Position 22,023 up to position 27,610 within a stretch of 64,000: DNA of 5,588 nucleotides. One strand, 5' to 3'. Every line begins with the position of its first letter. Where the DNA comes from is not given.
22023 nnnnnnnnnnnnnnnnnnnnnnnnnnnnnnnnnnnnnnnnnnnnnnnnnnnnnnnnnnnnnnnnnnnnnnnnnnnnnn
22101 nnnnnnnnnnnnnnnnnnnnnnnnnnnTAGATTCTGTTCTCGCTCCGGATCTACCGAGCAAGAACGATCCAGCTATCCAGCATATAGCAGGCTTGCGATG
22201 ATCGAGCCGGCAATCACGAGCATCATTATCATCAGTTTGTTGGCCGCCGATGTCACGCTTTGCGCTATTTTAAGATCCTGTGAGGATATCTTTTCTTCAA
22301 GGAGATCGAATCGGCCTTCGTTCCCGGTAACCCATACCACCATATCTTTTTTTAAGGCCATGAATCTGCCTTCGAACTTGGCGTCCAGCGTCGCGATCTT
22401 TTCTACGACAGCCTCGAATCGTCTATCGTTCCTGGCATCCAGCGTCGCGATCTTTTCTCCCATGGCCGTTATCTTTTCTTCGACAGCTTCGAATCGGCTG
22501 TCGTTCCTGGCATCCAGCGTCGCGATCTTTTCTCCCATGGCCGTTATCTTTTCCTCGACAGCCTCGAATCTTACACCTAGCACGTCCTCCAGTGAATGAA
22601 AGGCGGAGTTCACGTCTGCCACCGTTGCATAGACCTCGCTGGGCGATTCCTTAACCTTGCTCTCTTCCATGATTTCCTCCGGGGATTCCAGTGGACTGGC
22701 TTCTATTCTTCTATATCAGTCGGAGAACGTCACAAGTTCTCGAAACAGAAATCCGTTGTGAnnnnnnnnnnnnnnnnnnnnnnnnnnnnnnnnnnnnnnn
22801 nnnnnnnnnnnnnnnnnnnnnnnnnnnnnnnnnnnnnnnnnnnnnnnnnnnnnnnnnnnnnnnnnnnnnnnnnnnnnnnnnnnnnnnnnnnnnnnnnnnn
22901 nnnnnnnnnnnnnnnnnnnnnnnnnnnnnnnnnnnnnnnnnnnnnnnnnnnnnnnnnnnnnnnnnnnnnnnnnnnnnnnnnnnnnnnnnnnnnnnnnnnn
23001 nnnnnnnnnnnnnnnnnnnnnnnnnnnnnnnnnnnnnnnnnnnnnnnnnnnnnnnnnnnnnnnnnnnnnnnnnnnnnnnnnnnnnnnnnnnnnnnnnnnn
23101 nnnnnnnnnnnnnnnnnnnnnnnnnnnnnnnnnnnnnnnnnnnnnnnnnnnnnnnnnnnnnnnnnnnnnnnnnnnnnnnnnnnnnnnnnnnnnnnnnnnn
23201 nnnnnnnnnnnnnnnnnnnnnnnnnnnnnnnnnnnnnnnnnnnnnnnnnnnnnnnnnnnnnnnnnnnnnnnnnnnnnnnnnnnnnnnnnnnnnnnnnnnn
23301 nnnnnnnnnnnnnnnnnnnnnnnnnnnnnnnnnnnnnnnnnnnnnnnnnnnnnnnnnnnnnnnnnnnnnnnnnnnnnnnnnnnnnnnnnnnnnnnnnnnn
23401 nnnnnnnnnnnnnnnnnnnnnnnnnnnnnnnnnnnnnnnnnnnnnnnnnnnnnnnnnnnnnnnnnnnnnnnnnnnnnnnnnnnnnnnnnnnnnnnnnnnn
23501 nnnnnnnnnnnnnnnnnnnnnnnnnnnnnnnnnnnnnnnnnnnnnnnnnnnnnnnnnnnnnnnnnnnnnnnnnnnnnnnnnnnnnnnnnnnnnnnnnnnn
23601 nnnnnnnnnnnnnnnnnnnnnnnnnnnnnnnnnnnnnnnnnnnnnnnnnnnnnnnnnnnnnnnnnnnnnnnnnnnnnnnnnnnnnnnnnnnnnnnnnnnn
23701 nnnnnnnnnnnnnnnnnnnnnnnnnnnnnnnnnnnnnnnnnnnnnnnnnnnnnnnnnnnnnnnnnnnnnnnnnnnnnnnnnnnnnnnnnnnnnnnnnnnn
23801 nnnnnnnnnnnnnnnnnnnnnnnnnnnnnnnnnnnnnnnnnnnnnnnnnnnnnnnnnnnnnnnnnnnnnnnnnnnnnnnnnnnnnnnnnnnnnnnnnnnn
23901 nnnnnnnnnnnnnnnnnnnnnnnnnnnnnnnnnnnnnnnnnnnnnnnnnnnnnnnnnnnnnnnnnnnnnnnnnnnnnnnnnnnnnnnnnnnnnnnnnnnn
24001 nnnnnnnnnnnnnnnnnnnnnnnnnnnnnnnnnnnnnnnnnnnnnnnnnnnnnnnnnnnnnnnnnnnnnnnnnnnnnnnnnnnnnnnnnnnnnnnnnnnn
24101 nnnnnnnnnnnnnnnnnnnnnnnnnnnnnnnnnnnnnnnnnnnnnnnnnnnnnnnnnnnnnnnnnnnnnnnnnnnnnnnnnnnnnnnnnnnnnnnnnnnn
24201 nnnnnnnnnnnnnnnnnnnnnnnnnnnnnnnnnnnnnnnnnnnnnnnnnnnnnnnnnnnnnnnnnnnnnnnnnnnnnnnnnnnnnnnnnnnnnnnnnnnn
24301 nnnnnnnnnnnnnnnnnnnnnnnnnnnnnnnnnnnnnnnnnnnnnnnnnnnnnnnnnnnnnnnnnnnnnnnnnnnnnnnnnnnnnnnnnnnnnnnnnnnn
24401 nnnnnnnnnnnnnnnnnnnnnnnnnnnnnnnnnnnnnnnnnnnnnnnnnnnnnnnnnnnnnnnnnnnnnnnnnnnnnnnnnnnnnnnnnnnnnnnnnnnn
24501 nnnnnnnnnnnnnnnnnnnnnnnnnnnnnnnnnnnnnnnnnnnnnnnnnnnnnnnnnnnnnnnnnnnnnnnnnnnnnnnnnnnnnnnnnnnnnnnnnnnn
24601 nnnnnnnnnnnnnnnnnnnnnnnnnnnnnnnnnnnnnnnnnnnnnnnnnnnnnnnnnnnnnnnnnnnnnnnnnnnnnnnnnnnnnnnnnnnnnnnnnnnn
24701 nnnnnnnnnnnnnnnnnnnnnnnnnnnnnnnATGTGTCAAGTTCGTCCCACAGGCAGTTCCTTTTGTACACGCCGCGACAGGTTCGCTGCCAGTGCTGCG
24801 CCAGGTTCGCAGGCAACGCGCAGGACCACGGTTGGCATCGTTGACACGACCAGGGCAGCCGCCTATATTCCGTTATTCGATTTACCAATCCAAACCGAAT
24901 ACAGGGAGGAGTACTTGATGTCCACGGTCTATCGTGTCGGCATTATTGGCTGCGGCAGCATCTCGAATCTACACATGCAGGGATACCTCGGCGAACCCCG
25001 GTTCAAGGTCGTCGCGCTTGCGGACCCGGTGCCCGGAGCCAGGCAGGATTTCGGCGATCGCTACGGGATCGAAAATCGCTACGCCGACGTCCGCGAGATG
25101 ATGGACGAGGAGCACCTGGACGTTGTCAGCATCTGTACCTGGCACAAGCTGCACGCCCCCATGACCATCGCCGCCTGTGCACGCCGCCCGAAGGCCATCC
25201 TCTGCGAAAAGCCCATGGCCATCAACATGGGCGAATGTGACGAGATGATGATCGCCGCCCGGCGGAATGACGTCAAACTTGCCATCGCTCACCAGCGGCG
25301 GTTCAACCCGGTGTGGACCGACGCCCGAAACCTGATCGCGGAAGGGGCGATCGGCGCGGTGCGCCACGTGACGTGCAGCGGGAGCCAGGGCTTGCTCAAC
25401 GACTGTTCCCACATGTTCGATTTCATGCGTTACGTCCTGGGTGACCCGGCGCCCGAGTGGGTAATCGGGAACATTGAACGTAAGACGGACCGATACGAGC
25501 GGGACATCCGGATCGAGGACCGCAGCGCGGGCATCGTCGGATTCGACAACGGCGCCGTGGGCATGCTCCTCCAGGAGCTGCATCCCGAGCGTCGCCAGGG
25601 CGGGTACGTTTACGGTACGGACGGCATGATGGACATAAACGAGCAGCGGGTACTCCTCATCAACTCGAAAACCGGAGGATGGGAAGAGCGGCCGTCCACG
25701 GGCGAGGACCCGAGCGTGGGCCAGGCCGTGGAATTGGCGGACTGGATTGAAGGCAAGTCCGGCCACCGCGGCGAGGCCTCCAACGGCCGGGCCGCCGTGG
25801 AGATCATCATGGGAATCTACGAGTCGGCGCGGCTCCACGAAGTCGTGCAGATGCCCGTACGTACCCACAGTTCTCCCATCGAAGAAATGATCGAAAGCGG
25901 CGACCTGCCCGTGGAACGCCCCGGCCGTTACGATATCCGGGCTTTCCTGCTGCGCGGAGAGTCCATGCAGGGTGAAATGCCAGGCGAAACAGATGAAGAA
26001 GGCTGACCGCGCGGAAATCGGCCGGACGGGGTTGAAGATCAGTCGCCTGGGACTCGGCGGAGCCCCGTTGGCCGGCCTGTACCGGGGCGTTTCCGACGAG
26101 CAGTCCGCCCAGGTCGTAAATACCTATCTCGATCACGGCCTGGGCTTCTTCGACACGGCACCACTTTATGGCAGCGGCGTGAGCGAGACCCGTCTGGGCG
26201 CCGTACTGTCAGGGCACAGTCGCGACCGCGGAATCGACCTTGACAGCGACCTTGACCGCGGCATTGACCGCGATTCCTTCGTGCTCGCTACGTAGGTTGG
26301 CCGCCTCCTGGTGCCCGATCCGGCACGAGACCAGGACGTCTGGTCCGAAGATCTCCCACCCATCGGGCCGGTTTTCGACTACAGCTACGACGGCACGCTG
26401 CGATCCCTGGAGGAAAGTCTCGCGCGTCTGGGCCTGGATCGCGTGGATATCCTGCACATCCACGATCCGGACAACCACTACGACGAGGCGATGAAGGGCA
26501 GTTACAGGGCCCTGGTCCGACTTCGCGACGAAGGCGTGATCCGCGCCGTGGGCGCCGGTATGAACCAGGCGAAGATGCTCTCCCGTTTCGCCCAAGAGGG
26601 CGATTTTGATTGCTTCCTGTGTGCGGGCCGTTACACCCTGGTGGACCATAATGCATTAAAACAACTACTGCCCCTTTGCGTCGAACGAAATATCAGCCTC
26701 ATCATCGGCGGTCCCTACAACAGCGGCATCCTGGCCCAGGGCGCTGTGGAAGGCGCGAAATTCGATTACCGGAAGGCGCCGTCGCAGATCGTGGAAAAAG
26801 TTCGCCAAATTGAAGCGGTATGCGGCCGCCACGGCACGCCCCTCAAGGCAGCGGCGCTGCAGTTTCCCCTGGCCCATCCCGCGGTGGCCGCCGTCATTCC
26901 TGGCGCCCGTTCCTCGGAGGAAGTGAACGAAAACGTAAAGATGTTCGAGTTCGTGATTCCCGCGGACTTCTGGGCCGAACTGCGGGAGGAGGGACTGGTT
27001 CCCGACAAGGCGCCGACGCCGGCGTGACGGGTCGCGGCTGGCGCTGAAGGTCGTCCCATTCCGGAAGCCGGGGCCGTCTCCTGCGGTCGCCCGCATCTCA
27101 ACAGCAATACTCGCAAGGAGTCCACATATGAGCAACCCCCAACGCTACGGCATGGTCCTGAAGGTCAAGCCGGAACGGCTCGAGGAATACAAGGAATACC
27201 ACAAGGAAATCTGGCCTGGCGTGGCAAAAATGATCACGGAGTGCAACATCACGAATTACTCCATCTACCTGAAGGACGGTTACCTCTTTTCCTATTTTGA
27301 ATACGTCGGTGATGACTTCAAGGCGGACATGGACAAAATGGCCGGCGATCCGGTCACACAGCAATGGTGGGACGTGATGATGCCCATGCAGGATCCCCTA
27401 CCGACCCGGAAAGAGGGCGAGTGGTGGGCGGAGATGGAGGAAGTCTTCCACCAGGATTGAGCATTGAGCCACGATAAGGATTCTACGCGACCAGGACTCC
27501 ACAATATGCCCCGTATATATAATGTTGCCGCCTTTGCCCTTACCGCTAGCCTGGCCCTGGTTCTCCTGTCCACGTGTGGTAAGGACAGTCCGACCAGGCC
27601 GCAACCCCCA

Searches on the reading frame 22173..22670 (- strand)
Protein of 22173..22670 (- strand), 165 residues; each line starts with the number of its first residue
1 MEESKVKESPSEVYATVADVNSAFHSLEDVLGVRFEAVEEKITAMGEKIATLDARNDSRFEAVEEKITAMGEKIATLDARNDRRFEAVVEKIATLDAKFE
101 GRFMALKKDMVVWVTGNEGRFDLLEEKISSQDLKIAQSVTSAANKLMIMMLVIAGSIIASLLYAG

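Call 25: search_protein_families(library=pfam, proteins=[window:22173-22670:-], max_evalue=0.001)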
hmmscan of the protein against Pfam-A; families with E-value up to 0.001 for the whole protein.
window:22173-22670:- (165 aa): 1 family
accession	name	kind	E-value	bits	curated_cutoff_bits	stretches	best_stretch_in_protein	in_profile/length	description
PF01519.22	DUF16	-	0.00056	20.8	40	0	31-94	32-94/104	Protein of unknown function DUF16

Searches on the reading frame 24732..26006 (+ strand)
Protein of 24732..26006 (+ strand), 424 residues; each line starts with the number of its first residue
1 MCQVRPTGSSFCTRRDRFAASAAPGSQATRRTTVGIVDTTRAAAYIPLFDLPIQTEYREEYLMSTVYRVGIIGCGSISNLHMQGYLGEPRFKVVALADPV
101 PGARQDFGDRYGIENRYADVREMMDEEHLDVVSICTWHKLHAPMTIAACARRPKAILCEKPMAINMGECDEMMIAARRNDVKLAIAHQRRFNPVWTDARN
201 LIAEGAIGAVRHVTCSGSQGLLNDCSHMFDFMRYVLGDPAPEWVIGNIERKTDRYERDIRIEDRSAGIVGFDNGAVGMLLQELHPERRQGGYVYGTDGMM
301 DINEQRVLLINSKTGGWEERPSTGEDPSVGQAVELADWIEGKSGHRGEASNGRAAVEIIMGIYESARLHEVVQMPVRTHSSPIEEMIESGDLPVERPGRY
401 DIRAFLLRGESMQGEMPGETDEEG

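Call 25: search_protein_families(library=pfam, proteins=[window:24732-26006:+], max_evalue=0.001)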
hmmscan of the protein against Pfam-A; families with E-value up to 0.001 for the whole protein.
window:24732-26006:+ (424 aa): 3 families
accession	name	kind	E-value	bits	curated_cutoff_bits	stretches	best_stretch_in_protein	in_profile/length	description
PF01408.29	GFO_IDH_MocA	-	1.7e-24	87.3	24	1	68-187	2-120/120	Oxidoreductase family, NAD-binding Rossmann fold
PF22725.1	GFO_IDH_MocA_C3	-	8.6e-10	39.1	27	1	197-300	3-123/124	GFO/IDH/MocA C-terminal domain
PF02894.22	GFO_IDH_MocA_C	-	9.2e-06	26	22.9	1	220-356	41-197/218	Oxidoreductase family, C-terminal alpha/beta domain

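Call 32: search_protein_families(library=ncbifam, proteins=[window:24732-26006:+], max_evalue=0.00001)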
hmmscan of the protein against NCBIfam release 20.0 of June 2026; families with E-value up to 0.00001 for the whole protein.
window:24732-26006:+ (424 aa): 7 families
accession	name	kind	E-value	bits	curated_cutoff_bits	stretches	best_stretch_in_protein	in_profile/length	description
TIGR04380.1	myo_inos_iolG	equivalog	9.7e-31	106.8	355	1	67-237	2-186/330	inositol 2-dehydrogenase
NF052479.1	LevoglcsnDh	equivalog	1.3e-22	80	650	1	67-214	4-158/386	levoglucosan dehydrogenase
NF040723.1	UDP-GlcNAcDh_Arch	equivalog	2.5e-22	79.8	450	1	68-308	2-245/302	UDP-N-acetylglucosamine 3-dehydrogenase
NF041392.1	XylDh_Gfo6_Halo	equivalog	5.2e-17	61.7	350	1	119-224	73-177/350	D-xylose 1-dehydrogenase Gfo6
NF052679.1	InsChiInosDhIolG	equivalog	7.2e-11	41.7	540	1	68-216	4-154/343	bifunctional inositol 2-dehydrogenase/D-chiro-inositol 1-dehydrogenase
NF008607.0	PRK11579.1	subfamily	4.9e-09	35.6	330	1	63-213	1-148/346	oxidoreductase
NF058561.1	BT_2158_fam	equivalog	3.2e-08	32.6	750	1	92-216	58-183/487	glycoside 3-dehydrogenase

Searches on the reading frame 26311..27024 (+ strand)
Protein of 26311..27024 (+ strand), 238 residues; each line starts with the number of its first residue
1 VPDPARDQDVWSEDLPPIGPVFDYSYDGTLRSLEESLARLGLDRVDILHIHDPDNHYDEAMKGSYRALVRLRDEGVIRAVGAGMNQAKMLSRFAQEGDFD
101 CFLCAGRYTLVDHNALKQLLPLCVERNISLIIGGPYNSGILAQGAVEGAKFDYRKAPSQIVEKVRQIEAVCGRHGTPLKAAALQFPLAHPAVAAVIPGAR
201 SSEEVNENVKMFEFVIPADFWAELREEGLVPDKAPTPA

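Call 15: find_encoding_contigs(protein=window:26311-27024:+, flank=3000, max_places=6)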
Protein seq(238 aa) (238 aa): no gene with exactly this product is on record in the collection.

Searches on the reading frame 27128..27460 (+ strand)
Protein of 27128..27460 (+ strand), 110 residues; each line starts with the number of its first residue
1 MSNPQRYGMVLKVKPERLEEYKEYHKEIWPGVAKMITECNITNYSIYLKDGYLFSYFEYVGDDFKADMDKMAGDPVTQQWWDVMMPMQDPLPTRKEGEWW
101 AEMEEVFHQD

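Call 25: search_protein_families(library=pfam, proteins=[window:27128-27460:+], max_evalue=0.001)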
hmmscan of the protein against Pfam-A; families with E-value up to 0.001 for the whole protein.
window:27128-27460:+ (110 aa): 1 family
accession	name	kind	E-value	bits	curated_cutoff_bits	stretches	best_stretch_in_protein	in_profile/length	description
PF05336.19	rhaM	-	1.3e-34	118.9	23.4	1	6-108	1-104/105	L-rhamnose mutarotase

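Call 32: search_protein_families(library=ncbifam, proteins=[window:27128-27460:+], max_evalue=0.00001)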
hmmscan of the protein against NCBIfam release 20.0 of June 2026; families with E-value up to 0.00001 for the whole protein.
window:27128-27460:+ (110 aa): 1 family
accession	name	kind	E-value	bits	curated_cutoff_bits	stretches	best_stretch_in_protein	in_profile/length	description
TIGR02625.1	YiiL_rotase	equivalog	1.2e-14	54.5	99.6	1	6-108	1-100/102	L-rhamnose mutarotase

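Call 57: find_encoding_contigs(protein=window:27128-27460:+, flank=3000, max_places=5)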
Protein window:27128-27460:+ (110 aa): no gene with exactly this product is on record in the collection.
